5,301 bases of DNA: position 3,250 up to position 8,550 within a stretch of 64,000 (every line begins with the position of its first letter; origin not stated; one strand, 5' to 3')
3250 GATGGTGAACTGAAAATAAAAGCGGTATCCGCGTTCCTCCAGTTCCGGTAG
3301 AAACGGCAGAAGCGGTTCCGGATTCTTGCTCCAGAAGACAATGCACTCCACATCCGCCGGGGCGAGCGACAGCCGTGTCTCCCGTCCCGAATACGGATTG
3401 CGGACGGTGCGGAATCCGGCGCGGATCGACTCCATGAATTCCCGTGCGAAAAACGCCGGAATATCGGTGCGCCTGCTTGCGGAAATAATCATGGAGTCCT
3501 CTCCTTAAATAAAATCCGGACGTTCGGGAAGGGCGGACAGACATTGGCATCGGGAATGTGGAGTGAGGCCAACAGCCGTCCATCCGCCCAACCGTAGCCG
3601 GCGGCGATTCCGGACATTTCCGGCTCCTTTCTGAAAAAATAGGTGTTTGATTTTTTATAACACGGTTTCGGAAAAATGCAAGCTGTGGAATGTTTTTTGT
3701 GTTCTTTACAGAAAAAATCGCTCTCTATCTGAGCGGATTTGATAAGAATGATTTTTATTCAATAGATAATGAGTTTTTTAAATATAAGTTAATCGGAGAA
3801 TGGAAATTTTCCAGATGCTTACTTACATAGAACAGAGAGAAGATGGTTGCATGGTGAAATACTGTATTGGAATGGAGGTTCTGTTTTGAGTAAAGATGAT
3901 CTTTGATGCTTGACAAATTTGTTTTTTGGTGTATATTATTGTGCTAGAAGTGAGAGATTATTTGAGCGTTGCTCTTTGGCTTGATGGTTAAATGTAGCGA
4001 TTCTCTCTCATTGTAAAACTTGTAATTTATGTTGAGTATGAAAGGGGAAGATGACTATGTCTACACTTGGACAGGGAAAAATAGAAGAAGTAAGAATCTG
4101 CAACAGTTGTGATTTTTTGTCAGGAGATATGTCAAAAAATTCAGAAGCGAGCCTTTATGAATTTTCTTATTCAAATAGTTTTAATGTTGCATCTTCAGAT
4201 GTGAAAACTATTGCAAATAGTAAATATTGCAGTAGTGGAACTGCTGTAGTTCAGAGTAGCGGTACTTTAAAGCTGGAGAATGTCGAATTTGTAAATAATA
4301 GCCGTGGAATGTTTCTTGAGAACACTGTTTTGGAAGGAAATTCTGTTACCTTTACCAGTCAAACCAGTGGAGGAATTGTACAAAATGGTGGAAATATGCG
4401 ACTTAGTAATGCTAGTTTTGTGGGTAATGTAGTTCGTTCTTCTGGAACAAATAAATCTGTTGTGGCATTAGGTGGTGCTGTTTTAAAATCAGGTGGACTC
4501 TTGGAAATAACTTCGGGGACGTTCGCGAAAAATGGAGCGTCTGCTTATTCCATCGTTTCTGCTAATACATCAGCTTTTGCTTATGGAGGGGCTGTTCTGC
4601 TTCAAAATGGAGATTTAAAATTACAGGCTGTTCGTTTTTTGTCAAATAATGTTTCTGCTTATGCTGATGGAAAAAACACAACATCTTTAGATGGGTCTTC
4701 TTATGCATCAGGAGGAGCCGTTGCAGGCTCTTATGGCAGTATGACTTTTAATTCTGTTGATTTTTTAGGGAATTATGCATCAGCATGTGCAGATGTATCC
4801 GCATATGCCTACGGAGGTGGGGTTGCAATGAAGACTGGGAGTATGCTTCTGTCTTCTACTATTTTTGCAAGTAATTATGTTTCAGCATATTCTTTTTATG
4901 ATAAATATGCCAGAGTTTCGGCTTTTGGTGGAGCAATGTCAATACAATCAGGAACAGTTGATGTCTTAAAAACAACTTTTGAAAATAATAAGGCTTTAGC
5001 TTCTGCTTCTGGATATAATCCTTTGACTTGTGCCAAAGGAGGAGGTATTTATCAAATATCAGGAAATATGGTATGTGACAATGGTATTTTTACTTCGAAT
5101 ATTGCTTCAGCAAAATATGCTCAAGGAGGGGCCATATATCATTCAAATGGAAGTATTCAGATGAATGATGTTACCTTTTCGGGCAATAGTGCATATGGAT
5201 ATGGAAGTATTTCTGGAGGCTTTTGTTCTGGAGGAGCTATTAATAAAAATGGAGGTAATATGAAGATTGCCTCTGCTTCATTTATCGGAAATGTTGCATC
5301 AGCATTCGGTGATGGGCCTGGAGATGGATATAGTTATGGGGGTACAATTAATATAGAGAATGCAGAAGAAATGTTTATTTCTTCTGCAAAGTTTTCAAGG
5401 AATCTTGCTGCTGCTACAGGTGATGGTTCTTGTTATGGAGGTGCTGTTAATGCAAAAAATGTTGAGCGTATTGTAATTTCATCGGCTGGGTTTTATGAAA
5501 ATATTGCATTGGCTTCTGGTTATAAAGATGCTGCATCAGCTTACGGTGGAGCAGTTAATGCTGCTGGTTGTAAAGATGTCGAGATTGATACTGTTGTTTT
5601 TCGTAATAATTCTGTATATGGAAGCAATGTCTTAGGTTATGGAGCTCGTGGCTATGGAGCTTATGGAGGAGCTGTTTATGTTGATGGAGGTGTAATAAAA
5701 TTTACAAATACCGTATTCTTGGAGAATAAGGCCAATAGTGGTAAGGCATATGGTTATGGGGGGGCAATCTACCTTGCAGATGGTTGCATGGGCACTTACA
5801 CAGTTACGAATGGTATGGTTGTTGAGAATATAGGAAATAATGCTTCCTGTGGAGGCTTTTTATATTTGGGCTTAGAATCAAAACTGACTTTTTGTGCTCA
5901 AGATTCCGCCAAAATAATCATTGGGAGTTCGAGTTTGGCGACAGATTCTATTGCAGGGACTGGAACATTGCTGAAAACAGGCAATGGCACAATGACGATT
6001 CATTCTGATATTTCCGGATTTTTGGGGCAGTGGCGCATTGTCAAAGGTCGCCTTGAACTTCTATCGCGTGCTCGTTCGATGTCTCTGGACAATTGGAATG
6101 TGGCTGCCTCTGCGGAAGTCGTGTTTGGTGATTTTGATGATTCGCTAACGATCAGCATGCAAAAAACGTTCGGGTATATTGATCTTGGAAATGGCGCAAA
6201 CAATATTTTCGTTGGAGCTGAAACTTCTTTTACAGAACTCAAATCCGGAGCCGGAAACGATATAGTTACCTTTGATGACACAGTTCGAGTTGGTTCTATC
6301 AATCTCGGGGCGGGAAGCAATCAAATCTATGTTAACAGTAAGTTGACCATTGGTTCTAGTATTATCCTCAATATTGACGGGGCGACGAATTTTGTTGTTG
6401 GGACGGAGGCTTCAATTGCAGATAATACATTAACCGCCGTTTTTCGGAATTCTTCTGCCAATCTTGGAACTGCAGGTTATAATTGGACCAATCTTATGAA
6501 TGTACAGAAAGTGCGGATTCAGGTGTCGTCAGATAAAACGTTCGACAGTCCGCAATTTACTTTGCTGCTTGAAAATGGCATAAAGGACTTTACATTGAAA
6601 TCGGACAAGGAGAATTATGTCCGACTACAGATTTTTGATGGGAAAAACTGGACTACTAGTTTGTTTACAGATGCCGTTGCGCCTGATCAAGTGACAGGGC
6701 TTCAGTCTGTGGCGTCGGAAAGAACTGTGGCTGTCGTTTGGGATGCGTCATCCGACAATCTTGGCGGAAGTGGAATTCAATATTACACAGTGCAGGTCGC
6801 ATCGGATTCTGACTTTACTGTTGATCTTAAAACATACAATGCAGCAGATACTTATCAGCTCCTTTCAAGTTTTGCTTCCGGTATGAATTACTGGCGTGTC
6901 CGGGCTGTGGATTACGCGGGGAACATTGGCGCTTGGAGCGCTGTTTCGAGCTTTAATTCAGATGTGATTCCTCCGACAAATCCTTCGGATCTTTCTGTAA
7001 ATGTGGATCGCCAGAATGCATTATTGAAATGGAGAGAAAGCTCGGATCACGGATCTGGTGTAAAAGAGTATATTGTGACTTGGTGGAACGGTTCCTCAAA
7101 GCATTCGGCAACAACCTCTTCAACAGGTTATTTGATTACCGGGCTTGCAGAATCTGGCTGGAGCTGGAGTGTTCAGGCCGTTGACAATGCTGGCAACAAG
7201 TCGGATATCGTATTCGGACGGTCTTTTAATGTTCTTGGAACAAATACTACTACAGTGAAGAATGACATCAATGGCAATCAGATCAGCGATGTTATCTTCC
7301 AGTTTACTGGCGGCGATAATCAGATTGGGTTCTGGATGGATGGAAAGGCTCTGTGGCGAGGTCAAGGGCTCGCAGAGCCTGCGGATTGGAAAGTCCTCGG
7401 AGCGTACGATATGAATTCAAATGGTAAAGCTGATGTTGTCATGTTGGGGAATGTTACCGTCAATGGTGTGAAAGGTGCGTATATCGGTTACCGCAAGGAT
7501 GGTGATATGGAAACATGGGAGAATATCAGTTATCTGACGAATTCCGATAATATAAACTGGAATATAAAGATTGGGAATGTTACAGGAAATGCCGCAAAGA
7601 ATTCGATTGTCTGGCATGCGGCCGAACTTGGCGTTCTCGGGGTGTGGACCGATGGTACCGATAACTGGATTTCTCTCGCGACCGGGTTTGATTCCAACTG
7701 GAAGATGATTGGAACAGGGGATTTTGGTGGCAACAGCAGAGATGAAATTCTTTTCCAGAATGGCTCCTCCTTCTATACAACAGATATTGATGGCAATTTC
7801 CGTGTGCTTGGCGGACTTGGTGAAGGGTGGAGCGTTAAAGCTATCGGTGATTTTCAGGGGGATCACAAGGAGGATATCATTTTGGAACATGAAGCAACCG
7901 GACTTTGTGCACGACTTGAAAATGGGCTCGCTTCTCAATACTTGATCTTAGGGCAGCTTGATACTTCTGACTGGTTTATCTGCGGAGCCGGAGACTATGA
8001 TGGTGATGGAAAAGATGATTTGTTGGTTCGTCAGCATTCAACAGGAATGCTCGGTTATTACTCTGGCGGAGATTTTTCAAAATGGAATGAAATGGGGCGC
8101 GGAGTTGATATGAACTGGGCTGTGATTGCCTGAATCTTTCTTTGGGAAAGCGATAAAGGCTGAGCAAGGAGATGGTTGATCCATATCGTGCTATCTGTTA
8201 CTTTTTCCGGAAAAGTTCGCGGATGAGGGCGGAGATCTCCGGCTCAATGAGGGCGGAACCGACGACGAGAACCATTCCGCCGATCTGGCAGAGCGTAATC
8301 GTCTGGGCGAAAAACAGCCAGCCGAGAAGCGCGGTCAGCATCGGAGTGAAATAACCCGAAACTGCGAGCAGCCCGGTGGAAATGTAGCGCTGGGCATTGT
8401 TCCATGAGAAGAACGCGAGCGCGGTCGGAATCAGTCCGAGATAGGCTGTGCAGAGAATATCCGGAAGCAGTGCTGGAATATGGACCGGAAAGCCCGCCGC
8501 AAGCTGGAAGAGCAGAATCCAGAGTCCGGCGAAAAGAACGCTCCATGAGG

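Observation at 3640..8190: AT-rich compositional island carrying a single 4.1-kb adhesin-like gene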

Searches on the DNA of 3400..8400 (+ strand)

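Call 70: search_rna_families(source=window, start=3400, end=8400, threshold=evalue, max_evalue=1)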
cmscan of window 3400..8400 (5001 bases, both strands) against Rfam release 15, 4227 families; matches with E-value up to 1: 0.
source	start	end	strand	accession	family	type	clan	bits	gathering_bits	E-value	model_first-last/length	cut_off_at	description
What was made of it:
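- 3944..4056 (+): Putative 5' leader of about 106-113 nt, with the ribosome-binding site AAAGGGG at 4041-4047. No Rfam match (call 70).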

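Call 79: search_dna_similar(query=window:3538-8196:+, collection=plasmids, mode=distant, max_rows=10)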
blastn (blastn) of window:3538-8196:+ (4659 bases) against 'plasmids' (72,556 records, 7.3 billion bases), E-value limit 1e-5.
No match.

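Call 80: search_dna_similar(query=window:3538-8196:+, collection=phages, mode=distant, max_rows=10)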
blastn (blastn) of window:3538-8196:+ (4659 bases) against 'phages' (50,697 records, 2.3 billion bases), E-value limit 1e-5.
No match.
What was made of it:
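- Tried and rejected: Phage, plasmid or viral origin: blastn of the whole block against 72,556 plasmids and 50,697 phages found nothing (calls 79, 80).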

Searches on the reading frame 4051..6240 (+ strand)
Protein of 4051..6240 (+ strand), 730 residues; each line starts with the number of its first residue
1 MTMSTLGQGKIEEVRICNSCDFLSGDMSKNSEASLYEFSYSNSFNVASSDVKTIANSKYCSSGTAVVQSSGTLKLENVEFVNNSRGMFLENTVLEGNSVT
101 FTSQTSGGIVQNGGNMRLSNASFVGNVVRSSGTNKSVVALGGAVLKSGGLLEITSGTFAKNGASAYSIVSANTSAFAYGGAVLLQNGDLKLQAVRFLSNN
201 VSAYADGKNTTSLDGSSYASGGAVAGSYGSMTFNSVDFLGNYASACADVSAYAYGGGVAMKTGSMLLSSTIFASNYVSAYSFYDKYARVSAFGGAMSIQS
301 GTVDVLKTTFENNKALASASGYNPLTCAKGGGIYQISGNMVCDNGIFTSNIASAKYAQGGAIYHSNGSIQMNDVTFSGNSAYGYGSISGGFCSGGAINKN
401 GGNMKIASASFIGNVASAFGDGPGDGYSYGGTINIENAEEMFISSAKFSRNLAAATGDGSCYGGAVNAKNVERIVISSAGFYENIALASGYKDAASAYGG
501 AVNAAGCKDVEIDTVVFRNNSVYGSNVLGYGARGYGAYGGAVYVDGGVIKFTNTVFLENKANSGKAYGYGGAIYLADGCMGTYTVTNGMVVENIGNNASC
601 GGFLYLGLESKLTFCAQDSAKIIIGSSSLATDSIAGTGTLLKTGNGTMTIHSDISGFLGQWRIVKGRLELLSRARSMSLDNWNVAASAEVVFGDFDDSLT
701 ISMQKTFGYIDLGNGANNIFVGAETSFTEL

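Call 56: predict_structure(alignment_id=A3)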
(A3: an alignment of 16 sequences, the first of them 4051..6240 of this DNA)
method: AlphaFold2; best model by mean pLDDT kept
length: 730 residues; sequences in the alignment: 16
mean_pLDDT: 84.4   pTM: 0.88
mean pLDDT of the five models: 84.4, 82.7, 82.2, 82.1, 77.3
residues with pLDDT >= 90: 411; 70-90: 183; 50-70: 86; < 50: 50
segments of 3 or more residues with pLDDT < 50: 1-43, 62-65
pLDDT, mean of each block of 10 residues (from residue 1): 33 33 34 41 50 53 54 59 69 72 72 84 84 78 85 94 78 81 93 96 76 74 94 98 92 96 97 97 81 97 98 95 87 97 99 97 97 99 85 97 98 94 79 96 98 91 97 98 94 83 97 98 76 75 97 98 83 95 97 95 94 96 86 92 96 85 94 75 90 79 82 79 77
secondary structure, 60 per line:
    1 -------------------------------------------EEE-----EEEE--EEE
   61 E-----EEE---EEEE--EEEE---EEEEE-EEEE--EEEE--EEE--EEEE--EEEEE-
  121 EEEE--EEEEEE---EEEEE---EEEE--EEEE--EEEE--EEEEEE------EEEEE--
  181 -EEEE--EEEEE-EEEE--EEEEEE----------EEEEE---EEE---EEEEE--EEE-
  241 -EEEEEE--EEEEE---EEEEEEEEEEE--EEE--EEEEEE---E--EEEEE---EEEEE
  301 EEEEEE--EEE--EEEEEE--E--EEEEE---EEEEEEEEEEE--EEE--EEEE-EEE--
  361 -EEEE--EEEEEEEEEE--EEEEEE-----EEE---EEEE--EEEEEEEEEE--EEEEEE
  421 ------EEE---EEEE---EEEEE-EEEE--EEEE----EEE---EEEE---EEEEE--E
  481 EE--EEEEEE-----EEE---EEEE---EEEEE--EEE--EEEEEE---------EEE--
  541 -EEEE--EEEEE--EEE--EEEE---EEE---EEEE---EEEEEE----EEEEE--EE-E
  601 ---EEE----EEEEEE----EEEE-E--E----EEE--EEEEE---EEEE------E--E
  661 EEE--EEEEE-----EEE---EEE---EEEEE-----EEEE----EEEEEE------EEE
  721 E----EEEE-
elements in order (helices of 4 or more, strands of 3 or more residues): E44-46 E52-55 E58-61 E67-69 E73-76 E79-82 E86-90 E92-95 E98-101 E104-106 E109-112 E115-119 E121-124 E127-132 E136-140 E144-147 E150-153 E156-159 E162-167 E174-178 E182-185 E188-192 E194-197 E200-205 E216-220 E224-226 E230-234 E237-239 E242-247 E250-254 E258-268 E271-273 E276-281 E288-292 E296-306 E309-311 E314-319 E325-329 E333-343 E346-348 E351-354 E356-358 E362-365 E368-377 E380-385 E391-393 E397-400 E403-412 E415-420 E427-429 E433-436 E440-444 E446-449 E452-455 E460-462 E466-469 E473-477 E480-482 E485-490 E496-498 E502-505 E509-513 E516-518 E521-526 E536-538 E542-545 E548-552 E555-557 E560-563 E567-569 E573-576 E580-585 E590-594 E604-606 E611-616 E621-624 E634-636 E639-643 E647-650 E660-663 E666-670 E676-678 E682-684 E688-692 E698-701 E706-711 E718-721 E726-729
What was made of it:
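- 4051..4179 (+): N-terminal 43 residues, predicted disordered and hydrophilic. There is no Sec signal peptide, lipobox or twin-arginine motif. pLDDT below 50 for residues 1-43 (call 56).
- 4180..6240 (+): Predicted right-handed beta-solenoid (aa about 44-730). It contains 14 GGx[ILVM] motifs and 15 FxxN motifs, forming about 13 Pmp-like turns of 29-42 residues (aa about 80-605). AlphaFold model with mean pLDDT 84.4 and pTM 0.88, made of short beta strands throughout (call 56).
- On Chlamydial Pmp / type V autotransporter: Residues 1-43 are predicted disordered (call 56).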

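Call 58: fold_search(model_id=the predicted structure, library=pdb)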
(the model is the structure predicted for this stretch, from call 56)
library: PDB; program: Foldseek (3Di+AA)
matches with E <= 10: 214; with E <= 0.001: 0
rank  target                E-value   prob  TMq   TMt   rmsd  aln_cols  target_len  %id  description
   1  4ojl_C                6.5e-02  0.11  0.13  0.13  18.3       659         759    9  Crystal Structure of Putative Tailspike Protein (TSP1, orf210) from Escherichia coli O157:H7 Bacteriohage CBA120 in Co (released 2014-03-26)
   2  7koh_C                6.8e-02  0.11  0.13  0.16  19.7       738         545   11  Crystal structure of antigen 43 from Escherichia coli EDL933 (released 2022-03-09)
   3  7koh_D                9.4e-02  0.08  0.12  0.14  19.2       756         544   10  Crystal structure of antigen 43 from Escherichia coli EDL933 (released 2022-03-09)
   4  4oj5_C                1.4e-01  0.06  0.11  0.11  17.7       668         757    9  Crystal Structure of a Putative Tailspike Protein (TSP1, orf210) from Escherichia coli O157:H7 Bacteriohage CBA120 (released 2014-03-26)
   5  4kh3                  1.6e-01  0.08  0.14  0.17  17.8       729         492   12  Structure of a bacterial self-associating protein (released 2014-01-15)
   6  8egr_A                1.9e-01  0.21  0.22  0.25  15.0       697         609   10  Upper tail structure of Staphylococcus phage Andhra (released 2022-12-14)
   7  8jaz_A                2.0e-01  0.20  0.20  0.26  12.8       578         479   10  Structure of the alginate epimerase/lyase complexed with di-mannuronic acid (released 2024-05-08)
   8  4ojp_C                2.6e-01  0.05  0.11  0.11  18.0       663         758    9  Crystal Structure of Putative Tailspike Protein (TSP1, orf210) from Escherichia coli O157:H7 Bacteriohage CBA120 in Co (released 2014-03-26)
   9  4oj6_C                3.3e-01  0.05  0.12  0.12  18.1       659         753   10  Crystal Structure of a Putative Tailspike Protein (TSP1, orf210) from Escherichia coli O157:H7 Bacteriohage CBA120; Se (released 2014-03-26)
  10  5c1c                  3.8e-01  0.06  0.09  0.16  15.4       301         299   10  Crystal Structure of the Pectin Methylesterase from Aspergillus niger in Deglycosylated Form (released 2015-07-01)
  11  6p5t_A                4.0e-01  0.04  0.14  0.13  21.2       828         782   12  Surface-layer (S-layer) RsaA protein from Caulobacter crescentus bound to strontium and iodide (released 2020-01-15)
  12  8yaa_A                4.0e-01  0.02  0.09  0.09  21.4       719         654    8  Cryo-EM structure of MIK2-SCOOP12-BAK1 (released 2024-10-30)
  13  6gvp_A                4.2e-01  0.15  0.21  0.24  12.8       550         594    9  TAILSPIKE PROTEIN MUTANT E372Q (DELTA N471/S472) OF E. COLI BACTERIOPHAGE HK620 IN COMPLEX WITH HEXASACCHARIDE (released 2018-07-11)
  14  4oj5_A                4.2e-01  0.06  0.13  0.12  18.3       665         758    8  Crystal Structure of a Putative Tailspike Protein (TSP1, orf210) from Escherichia coli O157:H7 Bacteriohage CBA120 (released 2014-03-26)
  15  8bwk_B                4.4e-01  0.05  0.14  0.14  24.7       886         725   10  Metagenomic derived PL6 alginate lyase (released 2023-12-20)
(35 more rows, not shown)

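Call 81: fold_search(model_id=the predicted structure, library=viral)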
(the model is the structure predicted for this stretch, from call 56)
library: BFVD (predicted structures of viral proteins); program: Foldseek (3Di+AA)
matches with E <= 10: 339; with E <= 0.001: 0
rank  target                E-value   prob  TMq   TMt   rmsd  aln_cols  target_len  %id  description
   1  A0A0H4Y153            2.3e-03  0.72  0.18  0.26  14.8       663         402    7  Uncharacterized protein [Salmon gill poxvirus]
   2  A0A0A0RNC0            3.3e-02  0.54  0.23  0.22  14.1       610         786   11  Tail spike protein [Bacillus phage Moonbeam]
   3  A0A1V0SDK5            3.4e-02  0.14  0.14  0.09  20.3       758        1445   11  GMC-type oxidoreductase [Indivirus ILV1]
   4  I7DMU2                5.2e-02  0.14  0.18  0.12  27.7      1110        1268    8  Right handed beta helix domain-containing protein [Staphylococcus phage SA11]
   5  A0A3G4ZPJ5            5.4e-02  0.38  0.28  0.30  13.5       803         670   10  Right handed beta helix domain-containing protein [Barrevirus sp.]
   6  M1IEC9                5.4e-02  0.21  0.18  0.22  15.3       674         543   10  Putative tailspike, beta-helical glycoside [Bacillus phage Finn]
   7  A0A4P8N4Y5            5.7e-02  0.21  0.20  0.20  15.7       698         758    8  Uncharacterized protein [Rheinheimera phage vB_RspM_Barba19A]
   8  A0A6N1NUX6            7.9e-02  0.85  0.22  0.26  13.1       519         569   13  Right handed beta helix domain-containing protein [Tupanvirus deep ocean]
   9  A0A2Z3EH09            8.3e-02  0.15  0.16  0.14  17.0       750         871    9  (no name in the UniProt tables at hand)
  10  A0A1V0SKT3            9.5e-02  0.09  0.15  0.11  20.4       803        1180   13  Collagen triple helix repeat motif-containing protein [Klosneuvirus KNV1]
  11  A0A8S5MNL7            1.0e-01  0.84  0.21  0.25  12.1       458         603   15  S-layer homology domain [Siphoviridae sp. ctZZK17]
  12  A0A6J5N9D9            1.0e-01  0.41  0.21  0.29  15.7       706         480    9  Uncharacterized protein [uncultured Caudovirales phage]
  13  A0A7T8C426            1.0e-01  0.14  0.20  0.23  15.9       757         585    8  (no name in the UniProt tables at hand)
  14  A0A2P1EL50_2          1.0e-01  0.04  0.10  0.08  28.9       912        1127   12  Collagen repeat protein [Moumouvirus australiensis]
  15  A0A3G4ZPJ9            1.0e-01  0.57  0.29  0.33  12.5       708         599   10  Right handed beta helix domain-containing protein [Barrevirus sp.]
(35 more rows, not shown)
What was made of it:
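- The nearest folds include alginate lyases and epimerases, pectin methylesterase, capsule depolymerases and phage tailspikes (calls 58, 81).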
